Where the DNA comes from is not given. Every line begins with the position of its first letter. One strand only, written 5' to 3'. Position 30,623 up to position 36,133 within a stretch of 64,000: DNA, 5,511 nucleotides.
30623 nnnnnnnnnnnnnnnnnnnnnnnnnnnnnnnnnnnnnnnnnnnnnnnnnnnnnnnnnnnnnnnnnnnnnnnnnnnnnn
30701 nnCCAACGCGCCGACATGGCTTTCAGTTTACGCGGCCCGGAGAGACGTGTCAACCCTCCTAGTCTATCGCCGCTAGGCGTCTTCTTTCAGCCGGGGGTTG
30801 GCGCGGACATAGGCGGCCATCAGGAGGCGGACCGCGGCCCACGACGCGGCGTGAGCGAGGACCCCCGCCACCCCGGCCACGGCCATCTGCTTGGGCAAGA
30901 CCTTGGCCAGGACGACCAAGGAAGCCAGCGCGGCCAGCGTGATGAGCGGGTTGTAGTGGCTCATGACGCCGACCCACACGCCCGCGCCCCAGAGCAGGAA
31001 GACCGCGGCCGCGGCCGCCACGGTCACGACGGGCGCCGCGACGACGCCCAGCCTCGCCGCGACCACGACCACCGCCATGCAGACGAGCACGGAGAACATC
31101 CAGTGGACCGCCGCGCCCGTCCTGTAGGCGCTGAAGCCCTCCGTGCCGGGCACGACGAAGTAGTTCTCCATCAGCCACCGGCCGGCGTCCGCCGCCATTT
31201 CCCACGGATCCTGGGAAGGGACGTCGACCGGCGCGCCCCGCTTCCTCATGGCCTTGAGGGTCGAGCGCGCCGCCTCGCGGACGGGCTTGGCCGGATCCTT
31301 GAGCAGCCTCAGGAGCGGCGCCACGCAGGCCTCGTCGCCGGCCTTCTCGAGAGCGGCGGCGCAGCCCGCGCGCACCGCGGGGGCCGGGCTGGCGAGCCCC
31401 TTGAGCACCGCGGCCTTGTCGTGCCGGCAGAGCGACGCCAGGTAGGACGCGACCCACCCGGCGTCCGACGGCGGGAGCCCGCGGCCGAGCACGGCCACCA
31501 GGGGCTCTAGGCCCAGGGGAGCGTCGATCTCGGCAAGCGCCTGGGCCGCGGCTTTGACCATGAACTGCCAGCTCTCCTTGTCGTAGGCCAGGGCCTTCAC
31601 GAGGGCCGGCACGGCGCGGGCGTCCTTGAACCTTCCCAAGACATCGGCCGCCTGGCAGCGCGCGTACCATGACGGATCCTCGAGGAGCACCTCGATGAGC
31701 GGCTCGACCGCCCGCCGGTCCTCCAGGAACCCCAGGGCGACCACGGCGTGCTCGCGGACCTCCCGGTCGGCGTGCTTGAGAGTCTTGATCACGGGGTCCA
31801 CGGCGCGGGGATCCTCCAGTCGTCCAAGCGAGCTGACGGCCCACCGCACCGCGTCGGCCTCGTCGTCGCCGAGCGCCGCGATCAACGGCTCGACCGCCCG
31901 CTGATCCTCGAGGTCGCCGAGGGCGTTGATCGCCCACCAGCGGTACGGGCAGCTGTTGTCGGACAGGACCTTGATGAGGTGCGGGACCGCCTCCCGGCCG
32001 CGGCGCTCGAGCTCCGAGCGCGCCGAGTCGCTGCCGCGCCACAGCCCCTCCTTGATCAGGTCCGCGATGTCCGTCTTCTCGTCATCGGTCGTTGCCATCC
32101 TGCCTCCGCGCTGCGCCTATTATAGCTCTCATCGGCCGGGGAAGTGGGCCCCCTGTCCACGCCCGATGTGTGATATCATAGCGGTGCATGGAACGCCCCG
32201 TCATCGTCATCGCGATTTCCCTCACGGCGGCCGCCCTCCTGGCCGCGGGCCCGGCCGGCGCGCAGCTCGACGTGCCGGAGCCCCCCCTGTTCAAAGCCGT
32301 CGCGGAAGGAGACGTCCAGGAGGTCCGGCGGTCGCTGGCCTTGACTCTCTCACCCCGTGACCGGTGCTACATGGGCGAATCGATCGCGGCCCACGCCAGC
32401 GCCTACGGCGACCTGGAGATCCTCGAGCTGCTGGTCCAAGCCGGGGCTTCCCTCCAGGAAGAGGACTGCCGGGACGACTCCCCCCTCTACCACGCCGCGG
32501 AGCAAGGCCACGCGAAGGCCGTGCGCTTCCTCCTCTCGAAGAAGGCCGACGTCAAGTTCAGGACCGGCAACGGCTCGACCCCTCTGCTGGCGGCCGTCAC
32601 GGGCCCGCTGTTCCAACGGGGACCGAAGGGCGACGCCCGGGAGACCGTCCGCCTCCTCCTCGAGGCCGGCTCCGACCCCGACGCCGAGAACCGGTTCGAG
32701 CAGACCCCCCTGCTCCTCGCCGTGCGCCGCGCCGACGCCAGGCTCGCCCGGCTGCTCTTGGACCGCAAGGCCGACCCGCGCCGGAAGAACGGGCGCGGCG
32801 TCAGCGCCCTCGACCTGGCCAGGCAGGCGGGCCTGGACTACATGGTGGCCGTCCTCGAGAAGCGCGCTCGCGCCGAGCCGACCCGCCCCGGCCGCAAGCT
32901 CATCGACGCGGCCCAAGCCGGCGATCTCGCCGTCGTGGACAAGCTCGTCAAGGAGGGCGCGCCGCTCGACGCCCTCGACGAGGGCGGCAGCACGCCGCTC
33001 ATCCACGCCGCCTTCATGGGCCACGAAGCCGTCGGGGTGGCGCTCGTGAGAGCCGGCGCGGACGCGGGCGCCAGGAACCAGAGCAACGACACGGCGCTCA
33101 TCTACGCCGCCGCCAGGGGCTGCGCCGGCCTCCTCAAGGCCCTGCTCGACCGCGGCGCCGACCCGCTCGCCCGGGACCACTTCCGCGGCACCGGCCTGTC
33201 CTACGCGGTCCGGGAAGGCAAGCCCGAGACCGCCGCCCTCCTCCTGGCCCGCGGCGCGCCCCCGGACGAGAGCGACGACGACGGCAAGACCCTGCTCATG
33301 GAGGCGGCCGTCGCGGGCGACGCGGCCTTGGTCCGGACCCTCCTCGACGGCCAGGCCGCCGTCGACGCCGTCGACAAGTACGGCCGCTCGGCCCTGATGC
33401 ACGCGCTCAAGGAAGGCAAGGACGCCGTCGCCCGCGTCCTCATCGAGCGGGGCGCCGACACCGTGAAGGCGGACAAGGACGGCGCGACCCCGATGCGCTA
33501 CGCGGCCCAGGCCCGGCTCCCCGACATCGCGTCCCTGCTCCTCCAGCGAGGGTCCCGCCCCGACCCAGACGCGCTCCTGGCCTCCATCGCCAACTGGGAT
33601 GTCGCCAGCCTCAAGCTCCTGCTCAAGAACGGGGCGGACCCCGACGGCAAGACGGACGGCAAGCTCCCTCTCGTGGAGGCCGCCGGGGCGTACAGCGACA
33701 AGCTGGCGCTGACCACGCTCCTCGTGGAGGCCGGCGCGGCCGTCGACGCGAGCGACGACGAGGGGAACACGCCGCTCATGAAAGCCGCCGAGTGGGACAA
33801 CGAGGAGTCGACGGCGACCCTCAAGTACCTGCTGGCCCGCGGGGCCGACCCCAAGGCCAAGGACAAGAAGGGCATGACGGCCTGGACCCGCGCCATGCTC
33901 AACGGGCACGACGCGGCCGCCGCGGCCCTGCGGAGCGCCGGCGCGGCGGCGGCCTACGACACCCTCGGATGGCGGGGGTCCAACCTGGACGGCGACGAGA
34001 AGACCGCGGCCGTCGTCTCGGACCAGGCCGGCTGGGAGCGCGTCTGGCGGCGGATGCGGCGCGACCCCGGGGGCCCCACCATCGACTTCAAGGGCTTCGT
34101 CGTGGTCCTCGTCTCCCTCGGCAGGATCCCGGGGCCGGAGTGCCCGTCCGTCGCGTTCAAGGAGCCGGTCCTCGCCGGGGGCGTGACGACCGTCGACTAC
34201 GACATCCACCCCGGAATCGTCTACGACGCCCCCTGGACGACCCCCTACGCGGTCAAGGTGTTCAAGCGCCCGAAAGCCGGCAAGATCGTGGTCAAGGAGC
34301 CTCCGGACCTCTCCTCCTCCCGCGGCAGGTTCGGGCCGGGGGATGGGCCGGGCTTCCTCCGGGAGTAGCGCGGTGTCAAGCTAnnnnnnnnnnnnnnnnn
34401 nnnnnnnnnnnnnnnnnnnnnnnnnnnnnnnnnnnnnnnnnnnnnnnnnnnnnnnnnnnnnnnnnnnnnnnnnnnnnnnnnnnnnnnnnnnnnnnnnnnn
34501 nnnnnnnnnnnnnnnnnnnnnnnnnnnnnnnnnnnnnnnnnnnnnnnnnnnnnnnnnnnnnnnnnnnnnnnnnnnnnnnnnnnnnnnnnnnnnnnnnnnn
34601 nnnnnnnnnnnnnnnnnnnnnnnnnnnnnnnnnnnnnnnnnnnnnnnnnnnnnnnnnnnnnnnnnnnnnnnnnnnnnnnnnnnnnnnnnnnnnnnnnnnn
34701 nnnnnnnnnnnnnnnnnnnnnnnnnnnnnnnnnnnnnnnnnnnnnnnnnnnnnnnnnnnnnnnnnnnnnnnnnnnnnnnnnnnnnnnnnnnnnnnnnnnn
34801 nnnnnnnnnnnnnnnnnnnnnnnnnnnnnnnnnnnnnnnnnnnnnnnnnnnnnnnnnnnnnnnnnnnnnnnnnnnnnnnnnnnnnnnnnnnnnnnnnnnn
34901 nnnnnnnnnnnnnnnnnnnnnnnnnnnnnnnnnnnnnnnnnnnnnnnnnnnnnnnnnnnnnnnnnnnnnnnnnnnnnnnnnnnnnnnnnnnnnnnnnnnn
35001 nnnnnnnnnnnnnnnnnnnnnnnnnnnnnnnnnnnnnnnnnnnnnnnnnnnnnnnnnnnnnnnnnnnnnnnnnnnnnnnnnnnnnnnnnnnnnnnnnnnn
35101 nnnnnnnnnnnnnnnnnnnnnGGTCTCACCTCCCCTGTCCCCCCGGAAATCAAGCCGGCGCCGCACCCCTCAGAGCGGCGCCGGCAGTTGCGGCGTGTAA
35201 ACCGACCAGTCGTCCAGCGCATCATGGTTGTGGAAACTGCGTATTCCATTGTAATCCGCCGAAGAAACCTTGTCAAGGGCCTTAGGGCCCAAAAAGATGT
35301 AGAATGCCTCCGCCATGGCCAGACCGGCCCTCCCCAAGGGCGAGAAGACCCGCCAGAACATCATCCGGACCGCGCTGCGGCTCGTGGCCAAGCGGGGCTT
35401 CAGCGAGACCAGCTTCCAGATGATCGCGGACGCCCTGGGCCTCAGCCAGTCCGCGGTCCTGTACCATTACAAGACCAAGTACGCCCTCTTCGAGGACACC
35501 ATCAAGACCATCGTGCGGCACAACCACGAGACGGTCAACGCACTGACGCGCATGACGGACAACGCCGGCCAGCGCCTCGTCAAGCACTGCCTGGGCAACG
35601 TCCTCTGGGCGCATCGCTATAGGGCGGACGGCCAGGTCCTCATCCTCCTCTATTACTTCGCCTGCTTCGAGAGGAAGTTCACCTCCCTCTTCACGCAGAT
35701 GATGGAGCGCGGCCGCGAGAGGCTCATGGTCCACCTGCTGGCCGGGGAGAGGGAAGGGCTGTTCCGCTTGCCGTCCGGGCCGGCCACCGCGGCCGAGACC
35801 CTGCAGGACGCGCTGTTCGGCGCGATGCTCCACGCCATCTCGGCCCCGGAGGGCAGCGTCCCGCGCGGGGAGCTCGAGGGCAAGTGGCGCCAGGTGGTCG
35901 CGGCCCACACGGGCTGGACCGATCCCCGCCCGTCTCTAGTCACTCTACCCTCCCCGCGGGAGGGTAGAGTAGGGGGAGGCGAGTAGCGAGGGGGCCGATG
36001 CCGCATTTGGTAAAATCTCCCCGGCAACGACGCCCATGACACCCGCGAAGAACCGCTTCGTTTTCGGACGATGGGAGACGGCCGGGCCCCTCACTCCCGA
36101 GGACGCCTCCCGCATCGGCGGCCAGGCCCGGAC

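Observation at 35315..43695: TetR-headed, translationally coupled operon: LuxC-reductase::PaaK-ligase fusion, MFS exporter, two double-GNAT-like proteins and a B12 radical SAM; candidate uncharacterised acyl/aldehyde-metabolite pathway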

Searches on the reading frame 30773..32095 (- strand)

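Call 14: search_protein_families(library=pfam, proteins=[window:30773-32095:-], max_evalue=0.001)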
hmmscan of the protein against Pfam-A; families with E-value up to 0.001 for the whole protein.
window:30773-32095:- (440 aa): 5 families
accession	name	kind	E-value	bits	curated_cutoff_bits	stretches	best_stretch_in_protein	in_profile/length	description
PF13646.12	HEAT_2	-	6.2e-38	129.4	27.7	4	130-205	1-73/88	HEAT repeats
PF03130.22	HEAT_PBS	-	3.9e-28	95.1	20.9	2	52-77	2-27/27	PBS lyase HEAT-like repeat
PF02985.28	HEAT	-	1.6e-11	43.7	23.5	0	132-156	3-27/31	HEAT repeat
PF13513.12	HEAT_EZ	-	5.6e-09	36.8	27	0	96-123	27-54/55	HEAT-like repeat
PF00514.29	Arm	-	1.5e-05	25.3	20.6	0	97-122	12-37/41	Armadillo/beta-catenin-like repeat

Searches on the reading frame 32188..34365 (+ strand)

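Call 14: search_protein_families(library=pfam, proteins=[window:32188-34365:+], max_evalue=0.001)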
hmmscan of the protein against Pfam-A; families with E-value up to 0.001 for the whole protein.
window:32188-34365:+ (726 aa): 7 families
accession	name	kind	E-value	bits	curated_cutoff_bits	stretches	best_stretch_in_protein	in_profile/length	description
PF12796.13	Ank_2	-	7.9e-72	238.3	27.3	6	337-427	1-88/90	Ankyrin repeats (3 copies)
PF00023.36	Ank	-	8.6e-59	192.6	21.1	2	526-560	2-33/33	Ankyrin repeat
PF13637.12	Ank_4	-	9.2e-52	172.3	22.7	2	239-280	2-43/50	Ankyrin repeats (many copies)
PF13857.12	Ank_5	-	5.3e-44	148.2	27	2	157-211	1-56/56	Ankyrin repeats (many copies)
PF13606.12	Ank_3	-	2.9e-39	128.4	22.3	0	98-122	4-28/30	Ankyrin repeat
PF24521.3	Ank_KRIT1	-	1.1e-15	58.1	80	0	33-131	21-120/149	KRIT1 ankyrin-repeats domain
PF23745.1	ANK_LRRK2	-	2.9e-06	27.6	27.5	0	401-480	33-114/130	LRRK2 ANK repeat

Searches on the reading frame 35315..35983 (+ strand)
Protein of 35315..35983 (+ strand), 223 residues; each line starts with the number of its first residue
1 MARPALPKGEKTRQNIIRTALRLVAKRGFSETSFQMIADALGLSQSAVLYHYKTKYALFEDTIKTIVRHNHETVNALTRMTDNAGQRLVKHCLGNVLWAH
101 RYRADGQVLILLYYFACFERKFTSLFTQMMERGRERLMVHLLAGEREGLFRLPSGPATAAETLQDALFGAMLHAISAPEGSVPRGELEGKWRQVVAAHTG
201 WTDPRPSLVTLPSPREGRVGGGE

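Call 9: search_protein_families(library=pfam, proteins=[window:35315-35983:+], max_evalue=0.01)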
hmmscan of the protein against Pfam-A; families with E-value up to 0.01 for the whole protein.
window:35315-35983:+ (223 aa): 1 family
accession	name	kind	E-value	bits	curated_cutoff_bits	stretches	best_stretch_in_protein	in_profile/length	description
PF00440.29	TetR_N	-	9.8e-12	44.9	24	1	16-60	1-45/47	Bacterial regulatory proteins, tetR family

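Call 10: search_protein_families(library=ncbifam, proteins=[window:35315-35983:+], max_evalue=0.01)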
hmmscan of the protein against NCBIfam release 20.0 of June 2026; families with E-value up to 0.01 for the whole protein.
window:35315-35983:+ (223 aa): 20 families
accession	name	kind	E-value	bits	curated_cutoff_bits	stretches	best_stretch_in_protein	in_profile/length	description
NF007949.0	PRK10668.1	equivalog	6.1e-11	42.2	271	1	1-66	1-66/216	multidrug efflux transporter transcriptional repressor AcrR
NF041196.1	ScbR_bind_reg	equivalog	1.6e-10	41.5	150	1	9-104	4-96/191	ScbR family autoregulator-binding transcription factor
NF007430.0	PRK09975.1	equivalog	1.3e-09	37.5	274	1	1-63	1-63/220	acrEF/envCD operon transcriptional regulator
NF051852.1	efflux_TF_MtrR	exception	1.4e-09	38.1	280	1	9-93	8-92/205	multidrug efflux system transcriptional repressor MtrR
TIGR03384.1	betaine_BetI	equivalog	6.4e-09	35.8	201.3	1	12-89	9-86/189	choline-binding transcriptional repressor BetI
NF050111.1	TransRegSACE7040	equivalog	9e-08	32.2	250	1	12-89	2-79/186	SACE_7040 family transcriptional regulator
NF001978.0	PRK00767.1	equivalog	9.7e-08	32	118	1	13-88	11-87/197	transcriptional regulator BetI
NF010319.1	PRK13756.1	equivalog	1e-06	28.7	265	1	12-74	3-65/199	tetracycline resistance transcriptional repressor TetR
NF053516.1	TranRepPrsAVib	equivalog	1.3e-06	28.3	300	1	10-66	5-61/208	TetR family transcriptional repressor PsrA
NF037937.1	septum_RefZ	equivalog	1.5e-06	28.3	180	1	13-83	1-71/195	forespore capture DNA-binding protein RefZ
TIGR03968.1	mycofact_TetR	equivalog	2.1e-06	27.4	224.9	1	11-59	9-57/190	mycofactocin system transcriptional regulator MftR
TIGR03613.1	RutR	equivalog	7.8e-06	25.9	368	1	10-67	7-64/202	pyrimidine utilization regulatory protein R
NF011584.0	PRK15008.1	equivalog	7.9e-05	22.6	230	1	12-67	19-74/212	HTH-type transcriptional regulator RutR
NF053731.1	TransRegFasRMycb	equivalog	0.00023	21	330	1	6-87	7-87/199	HTH-type transcriptional activator FasR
NF058643.1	TranRegCurRPseudo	equivalog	0.00031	20.5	300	1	10-92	6-89/193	TetR family transcriptional repressor CurR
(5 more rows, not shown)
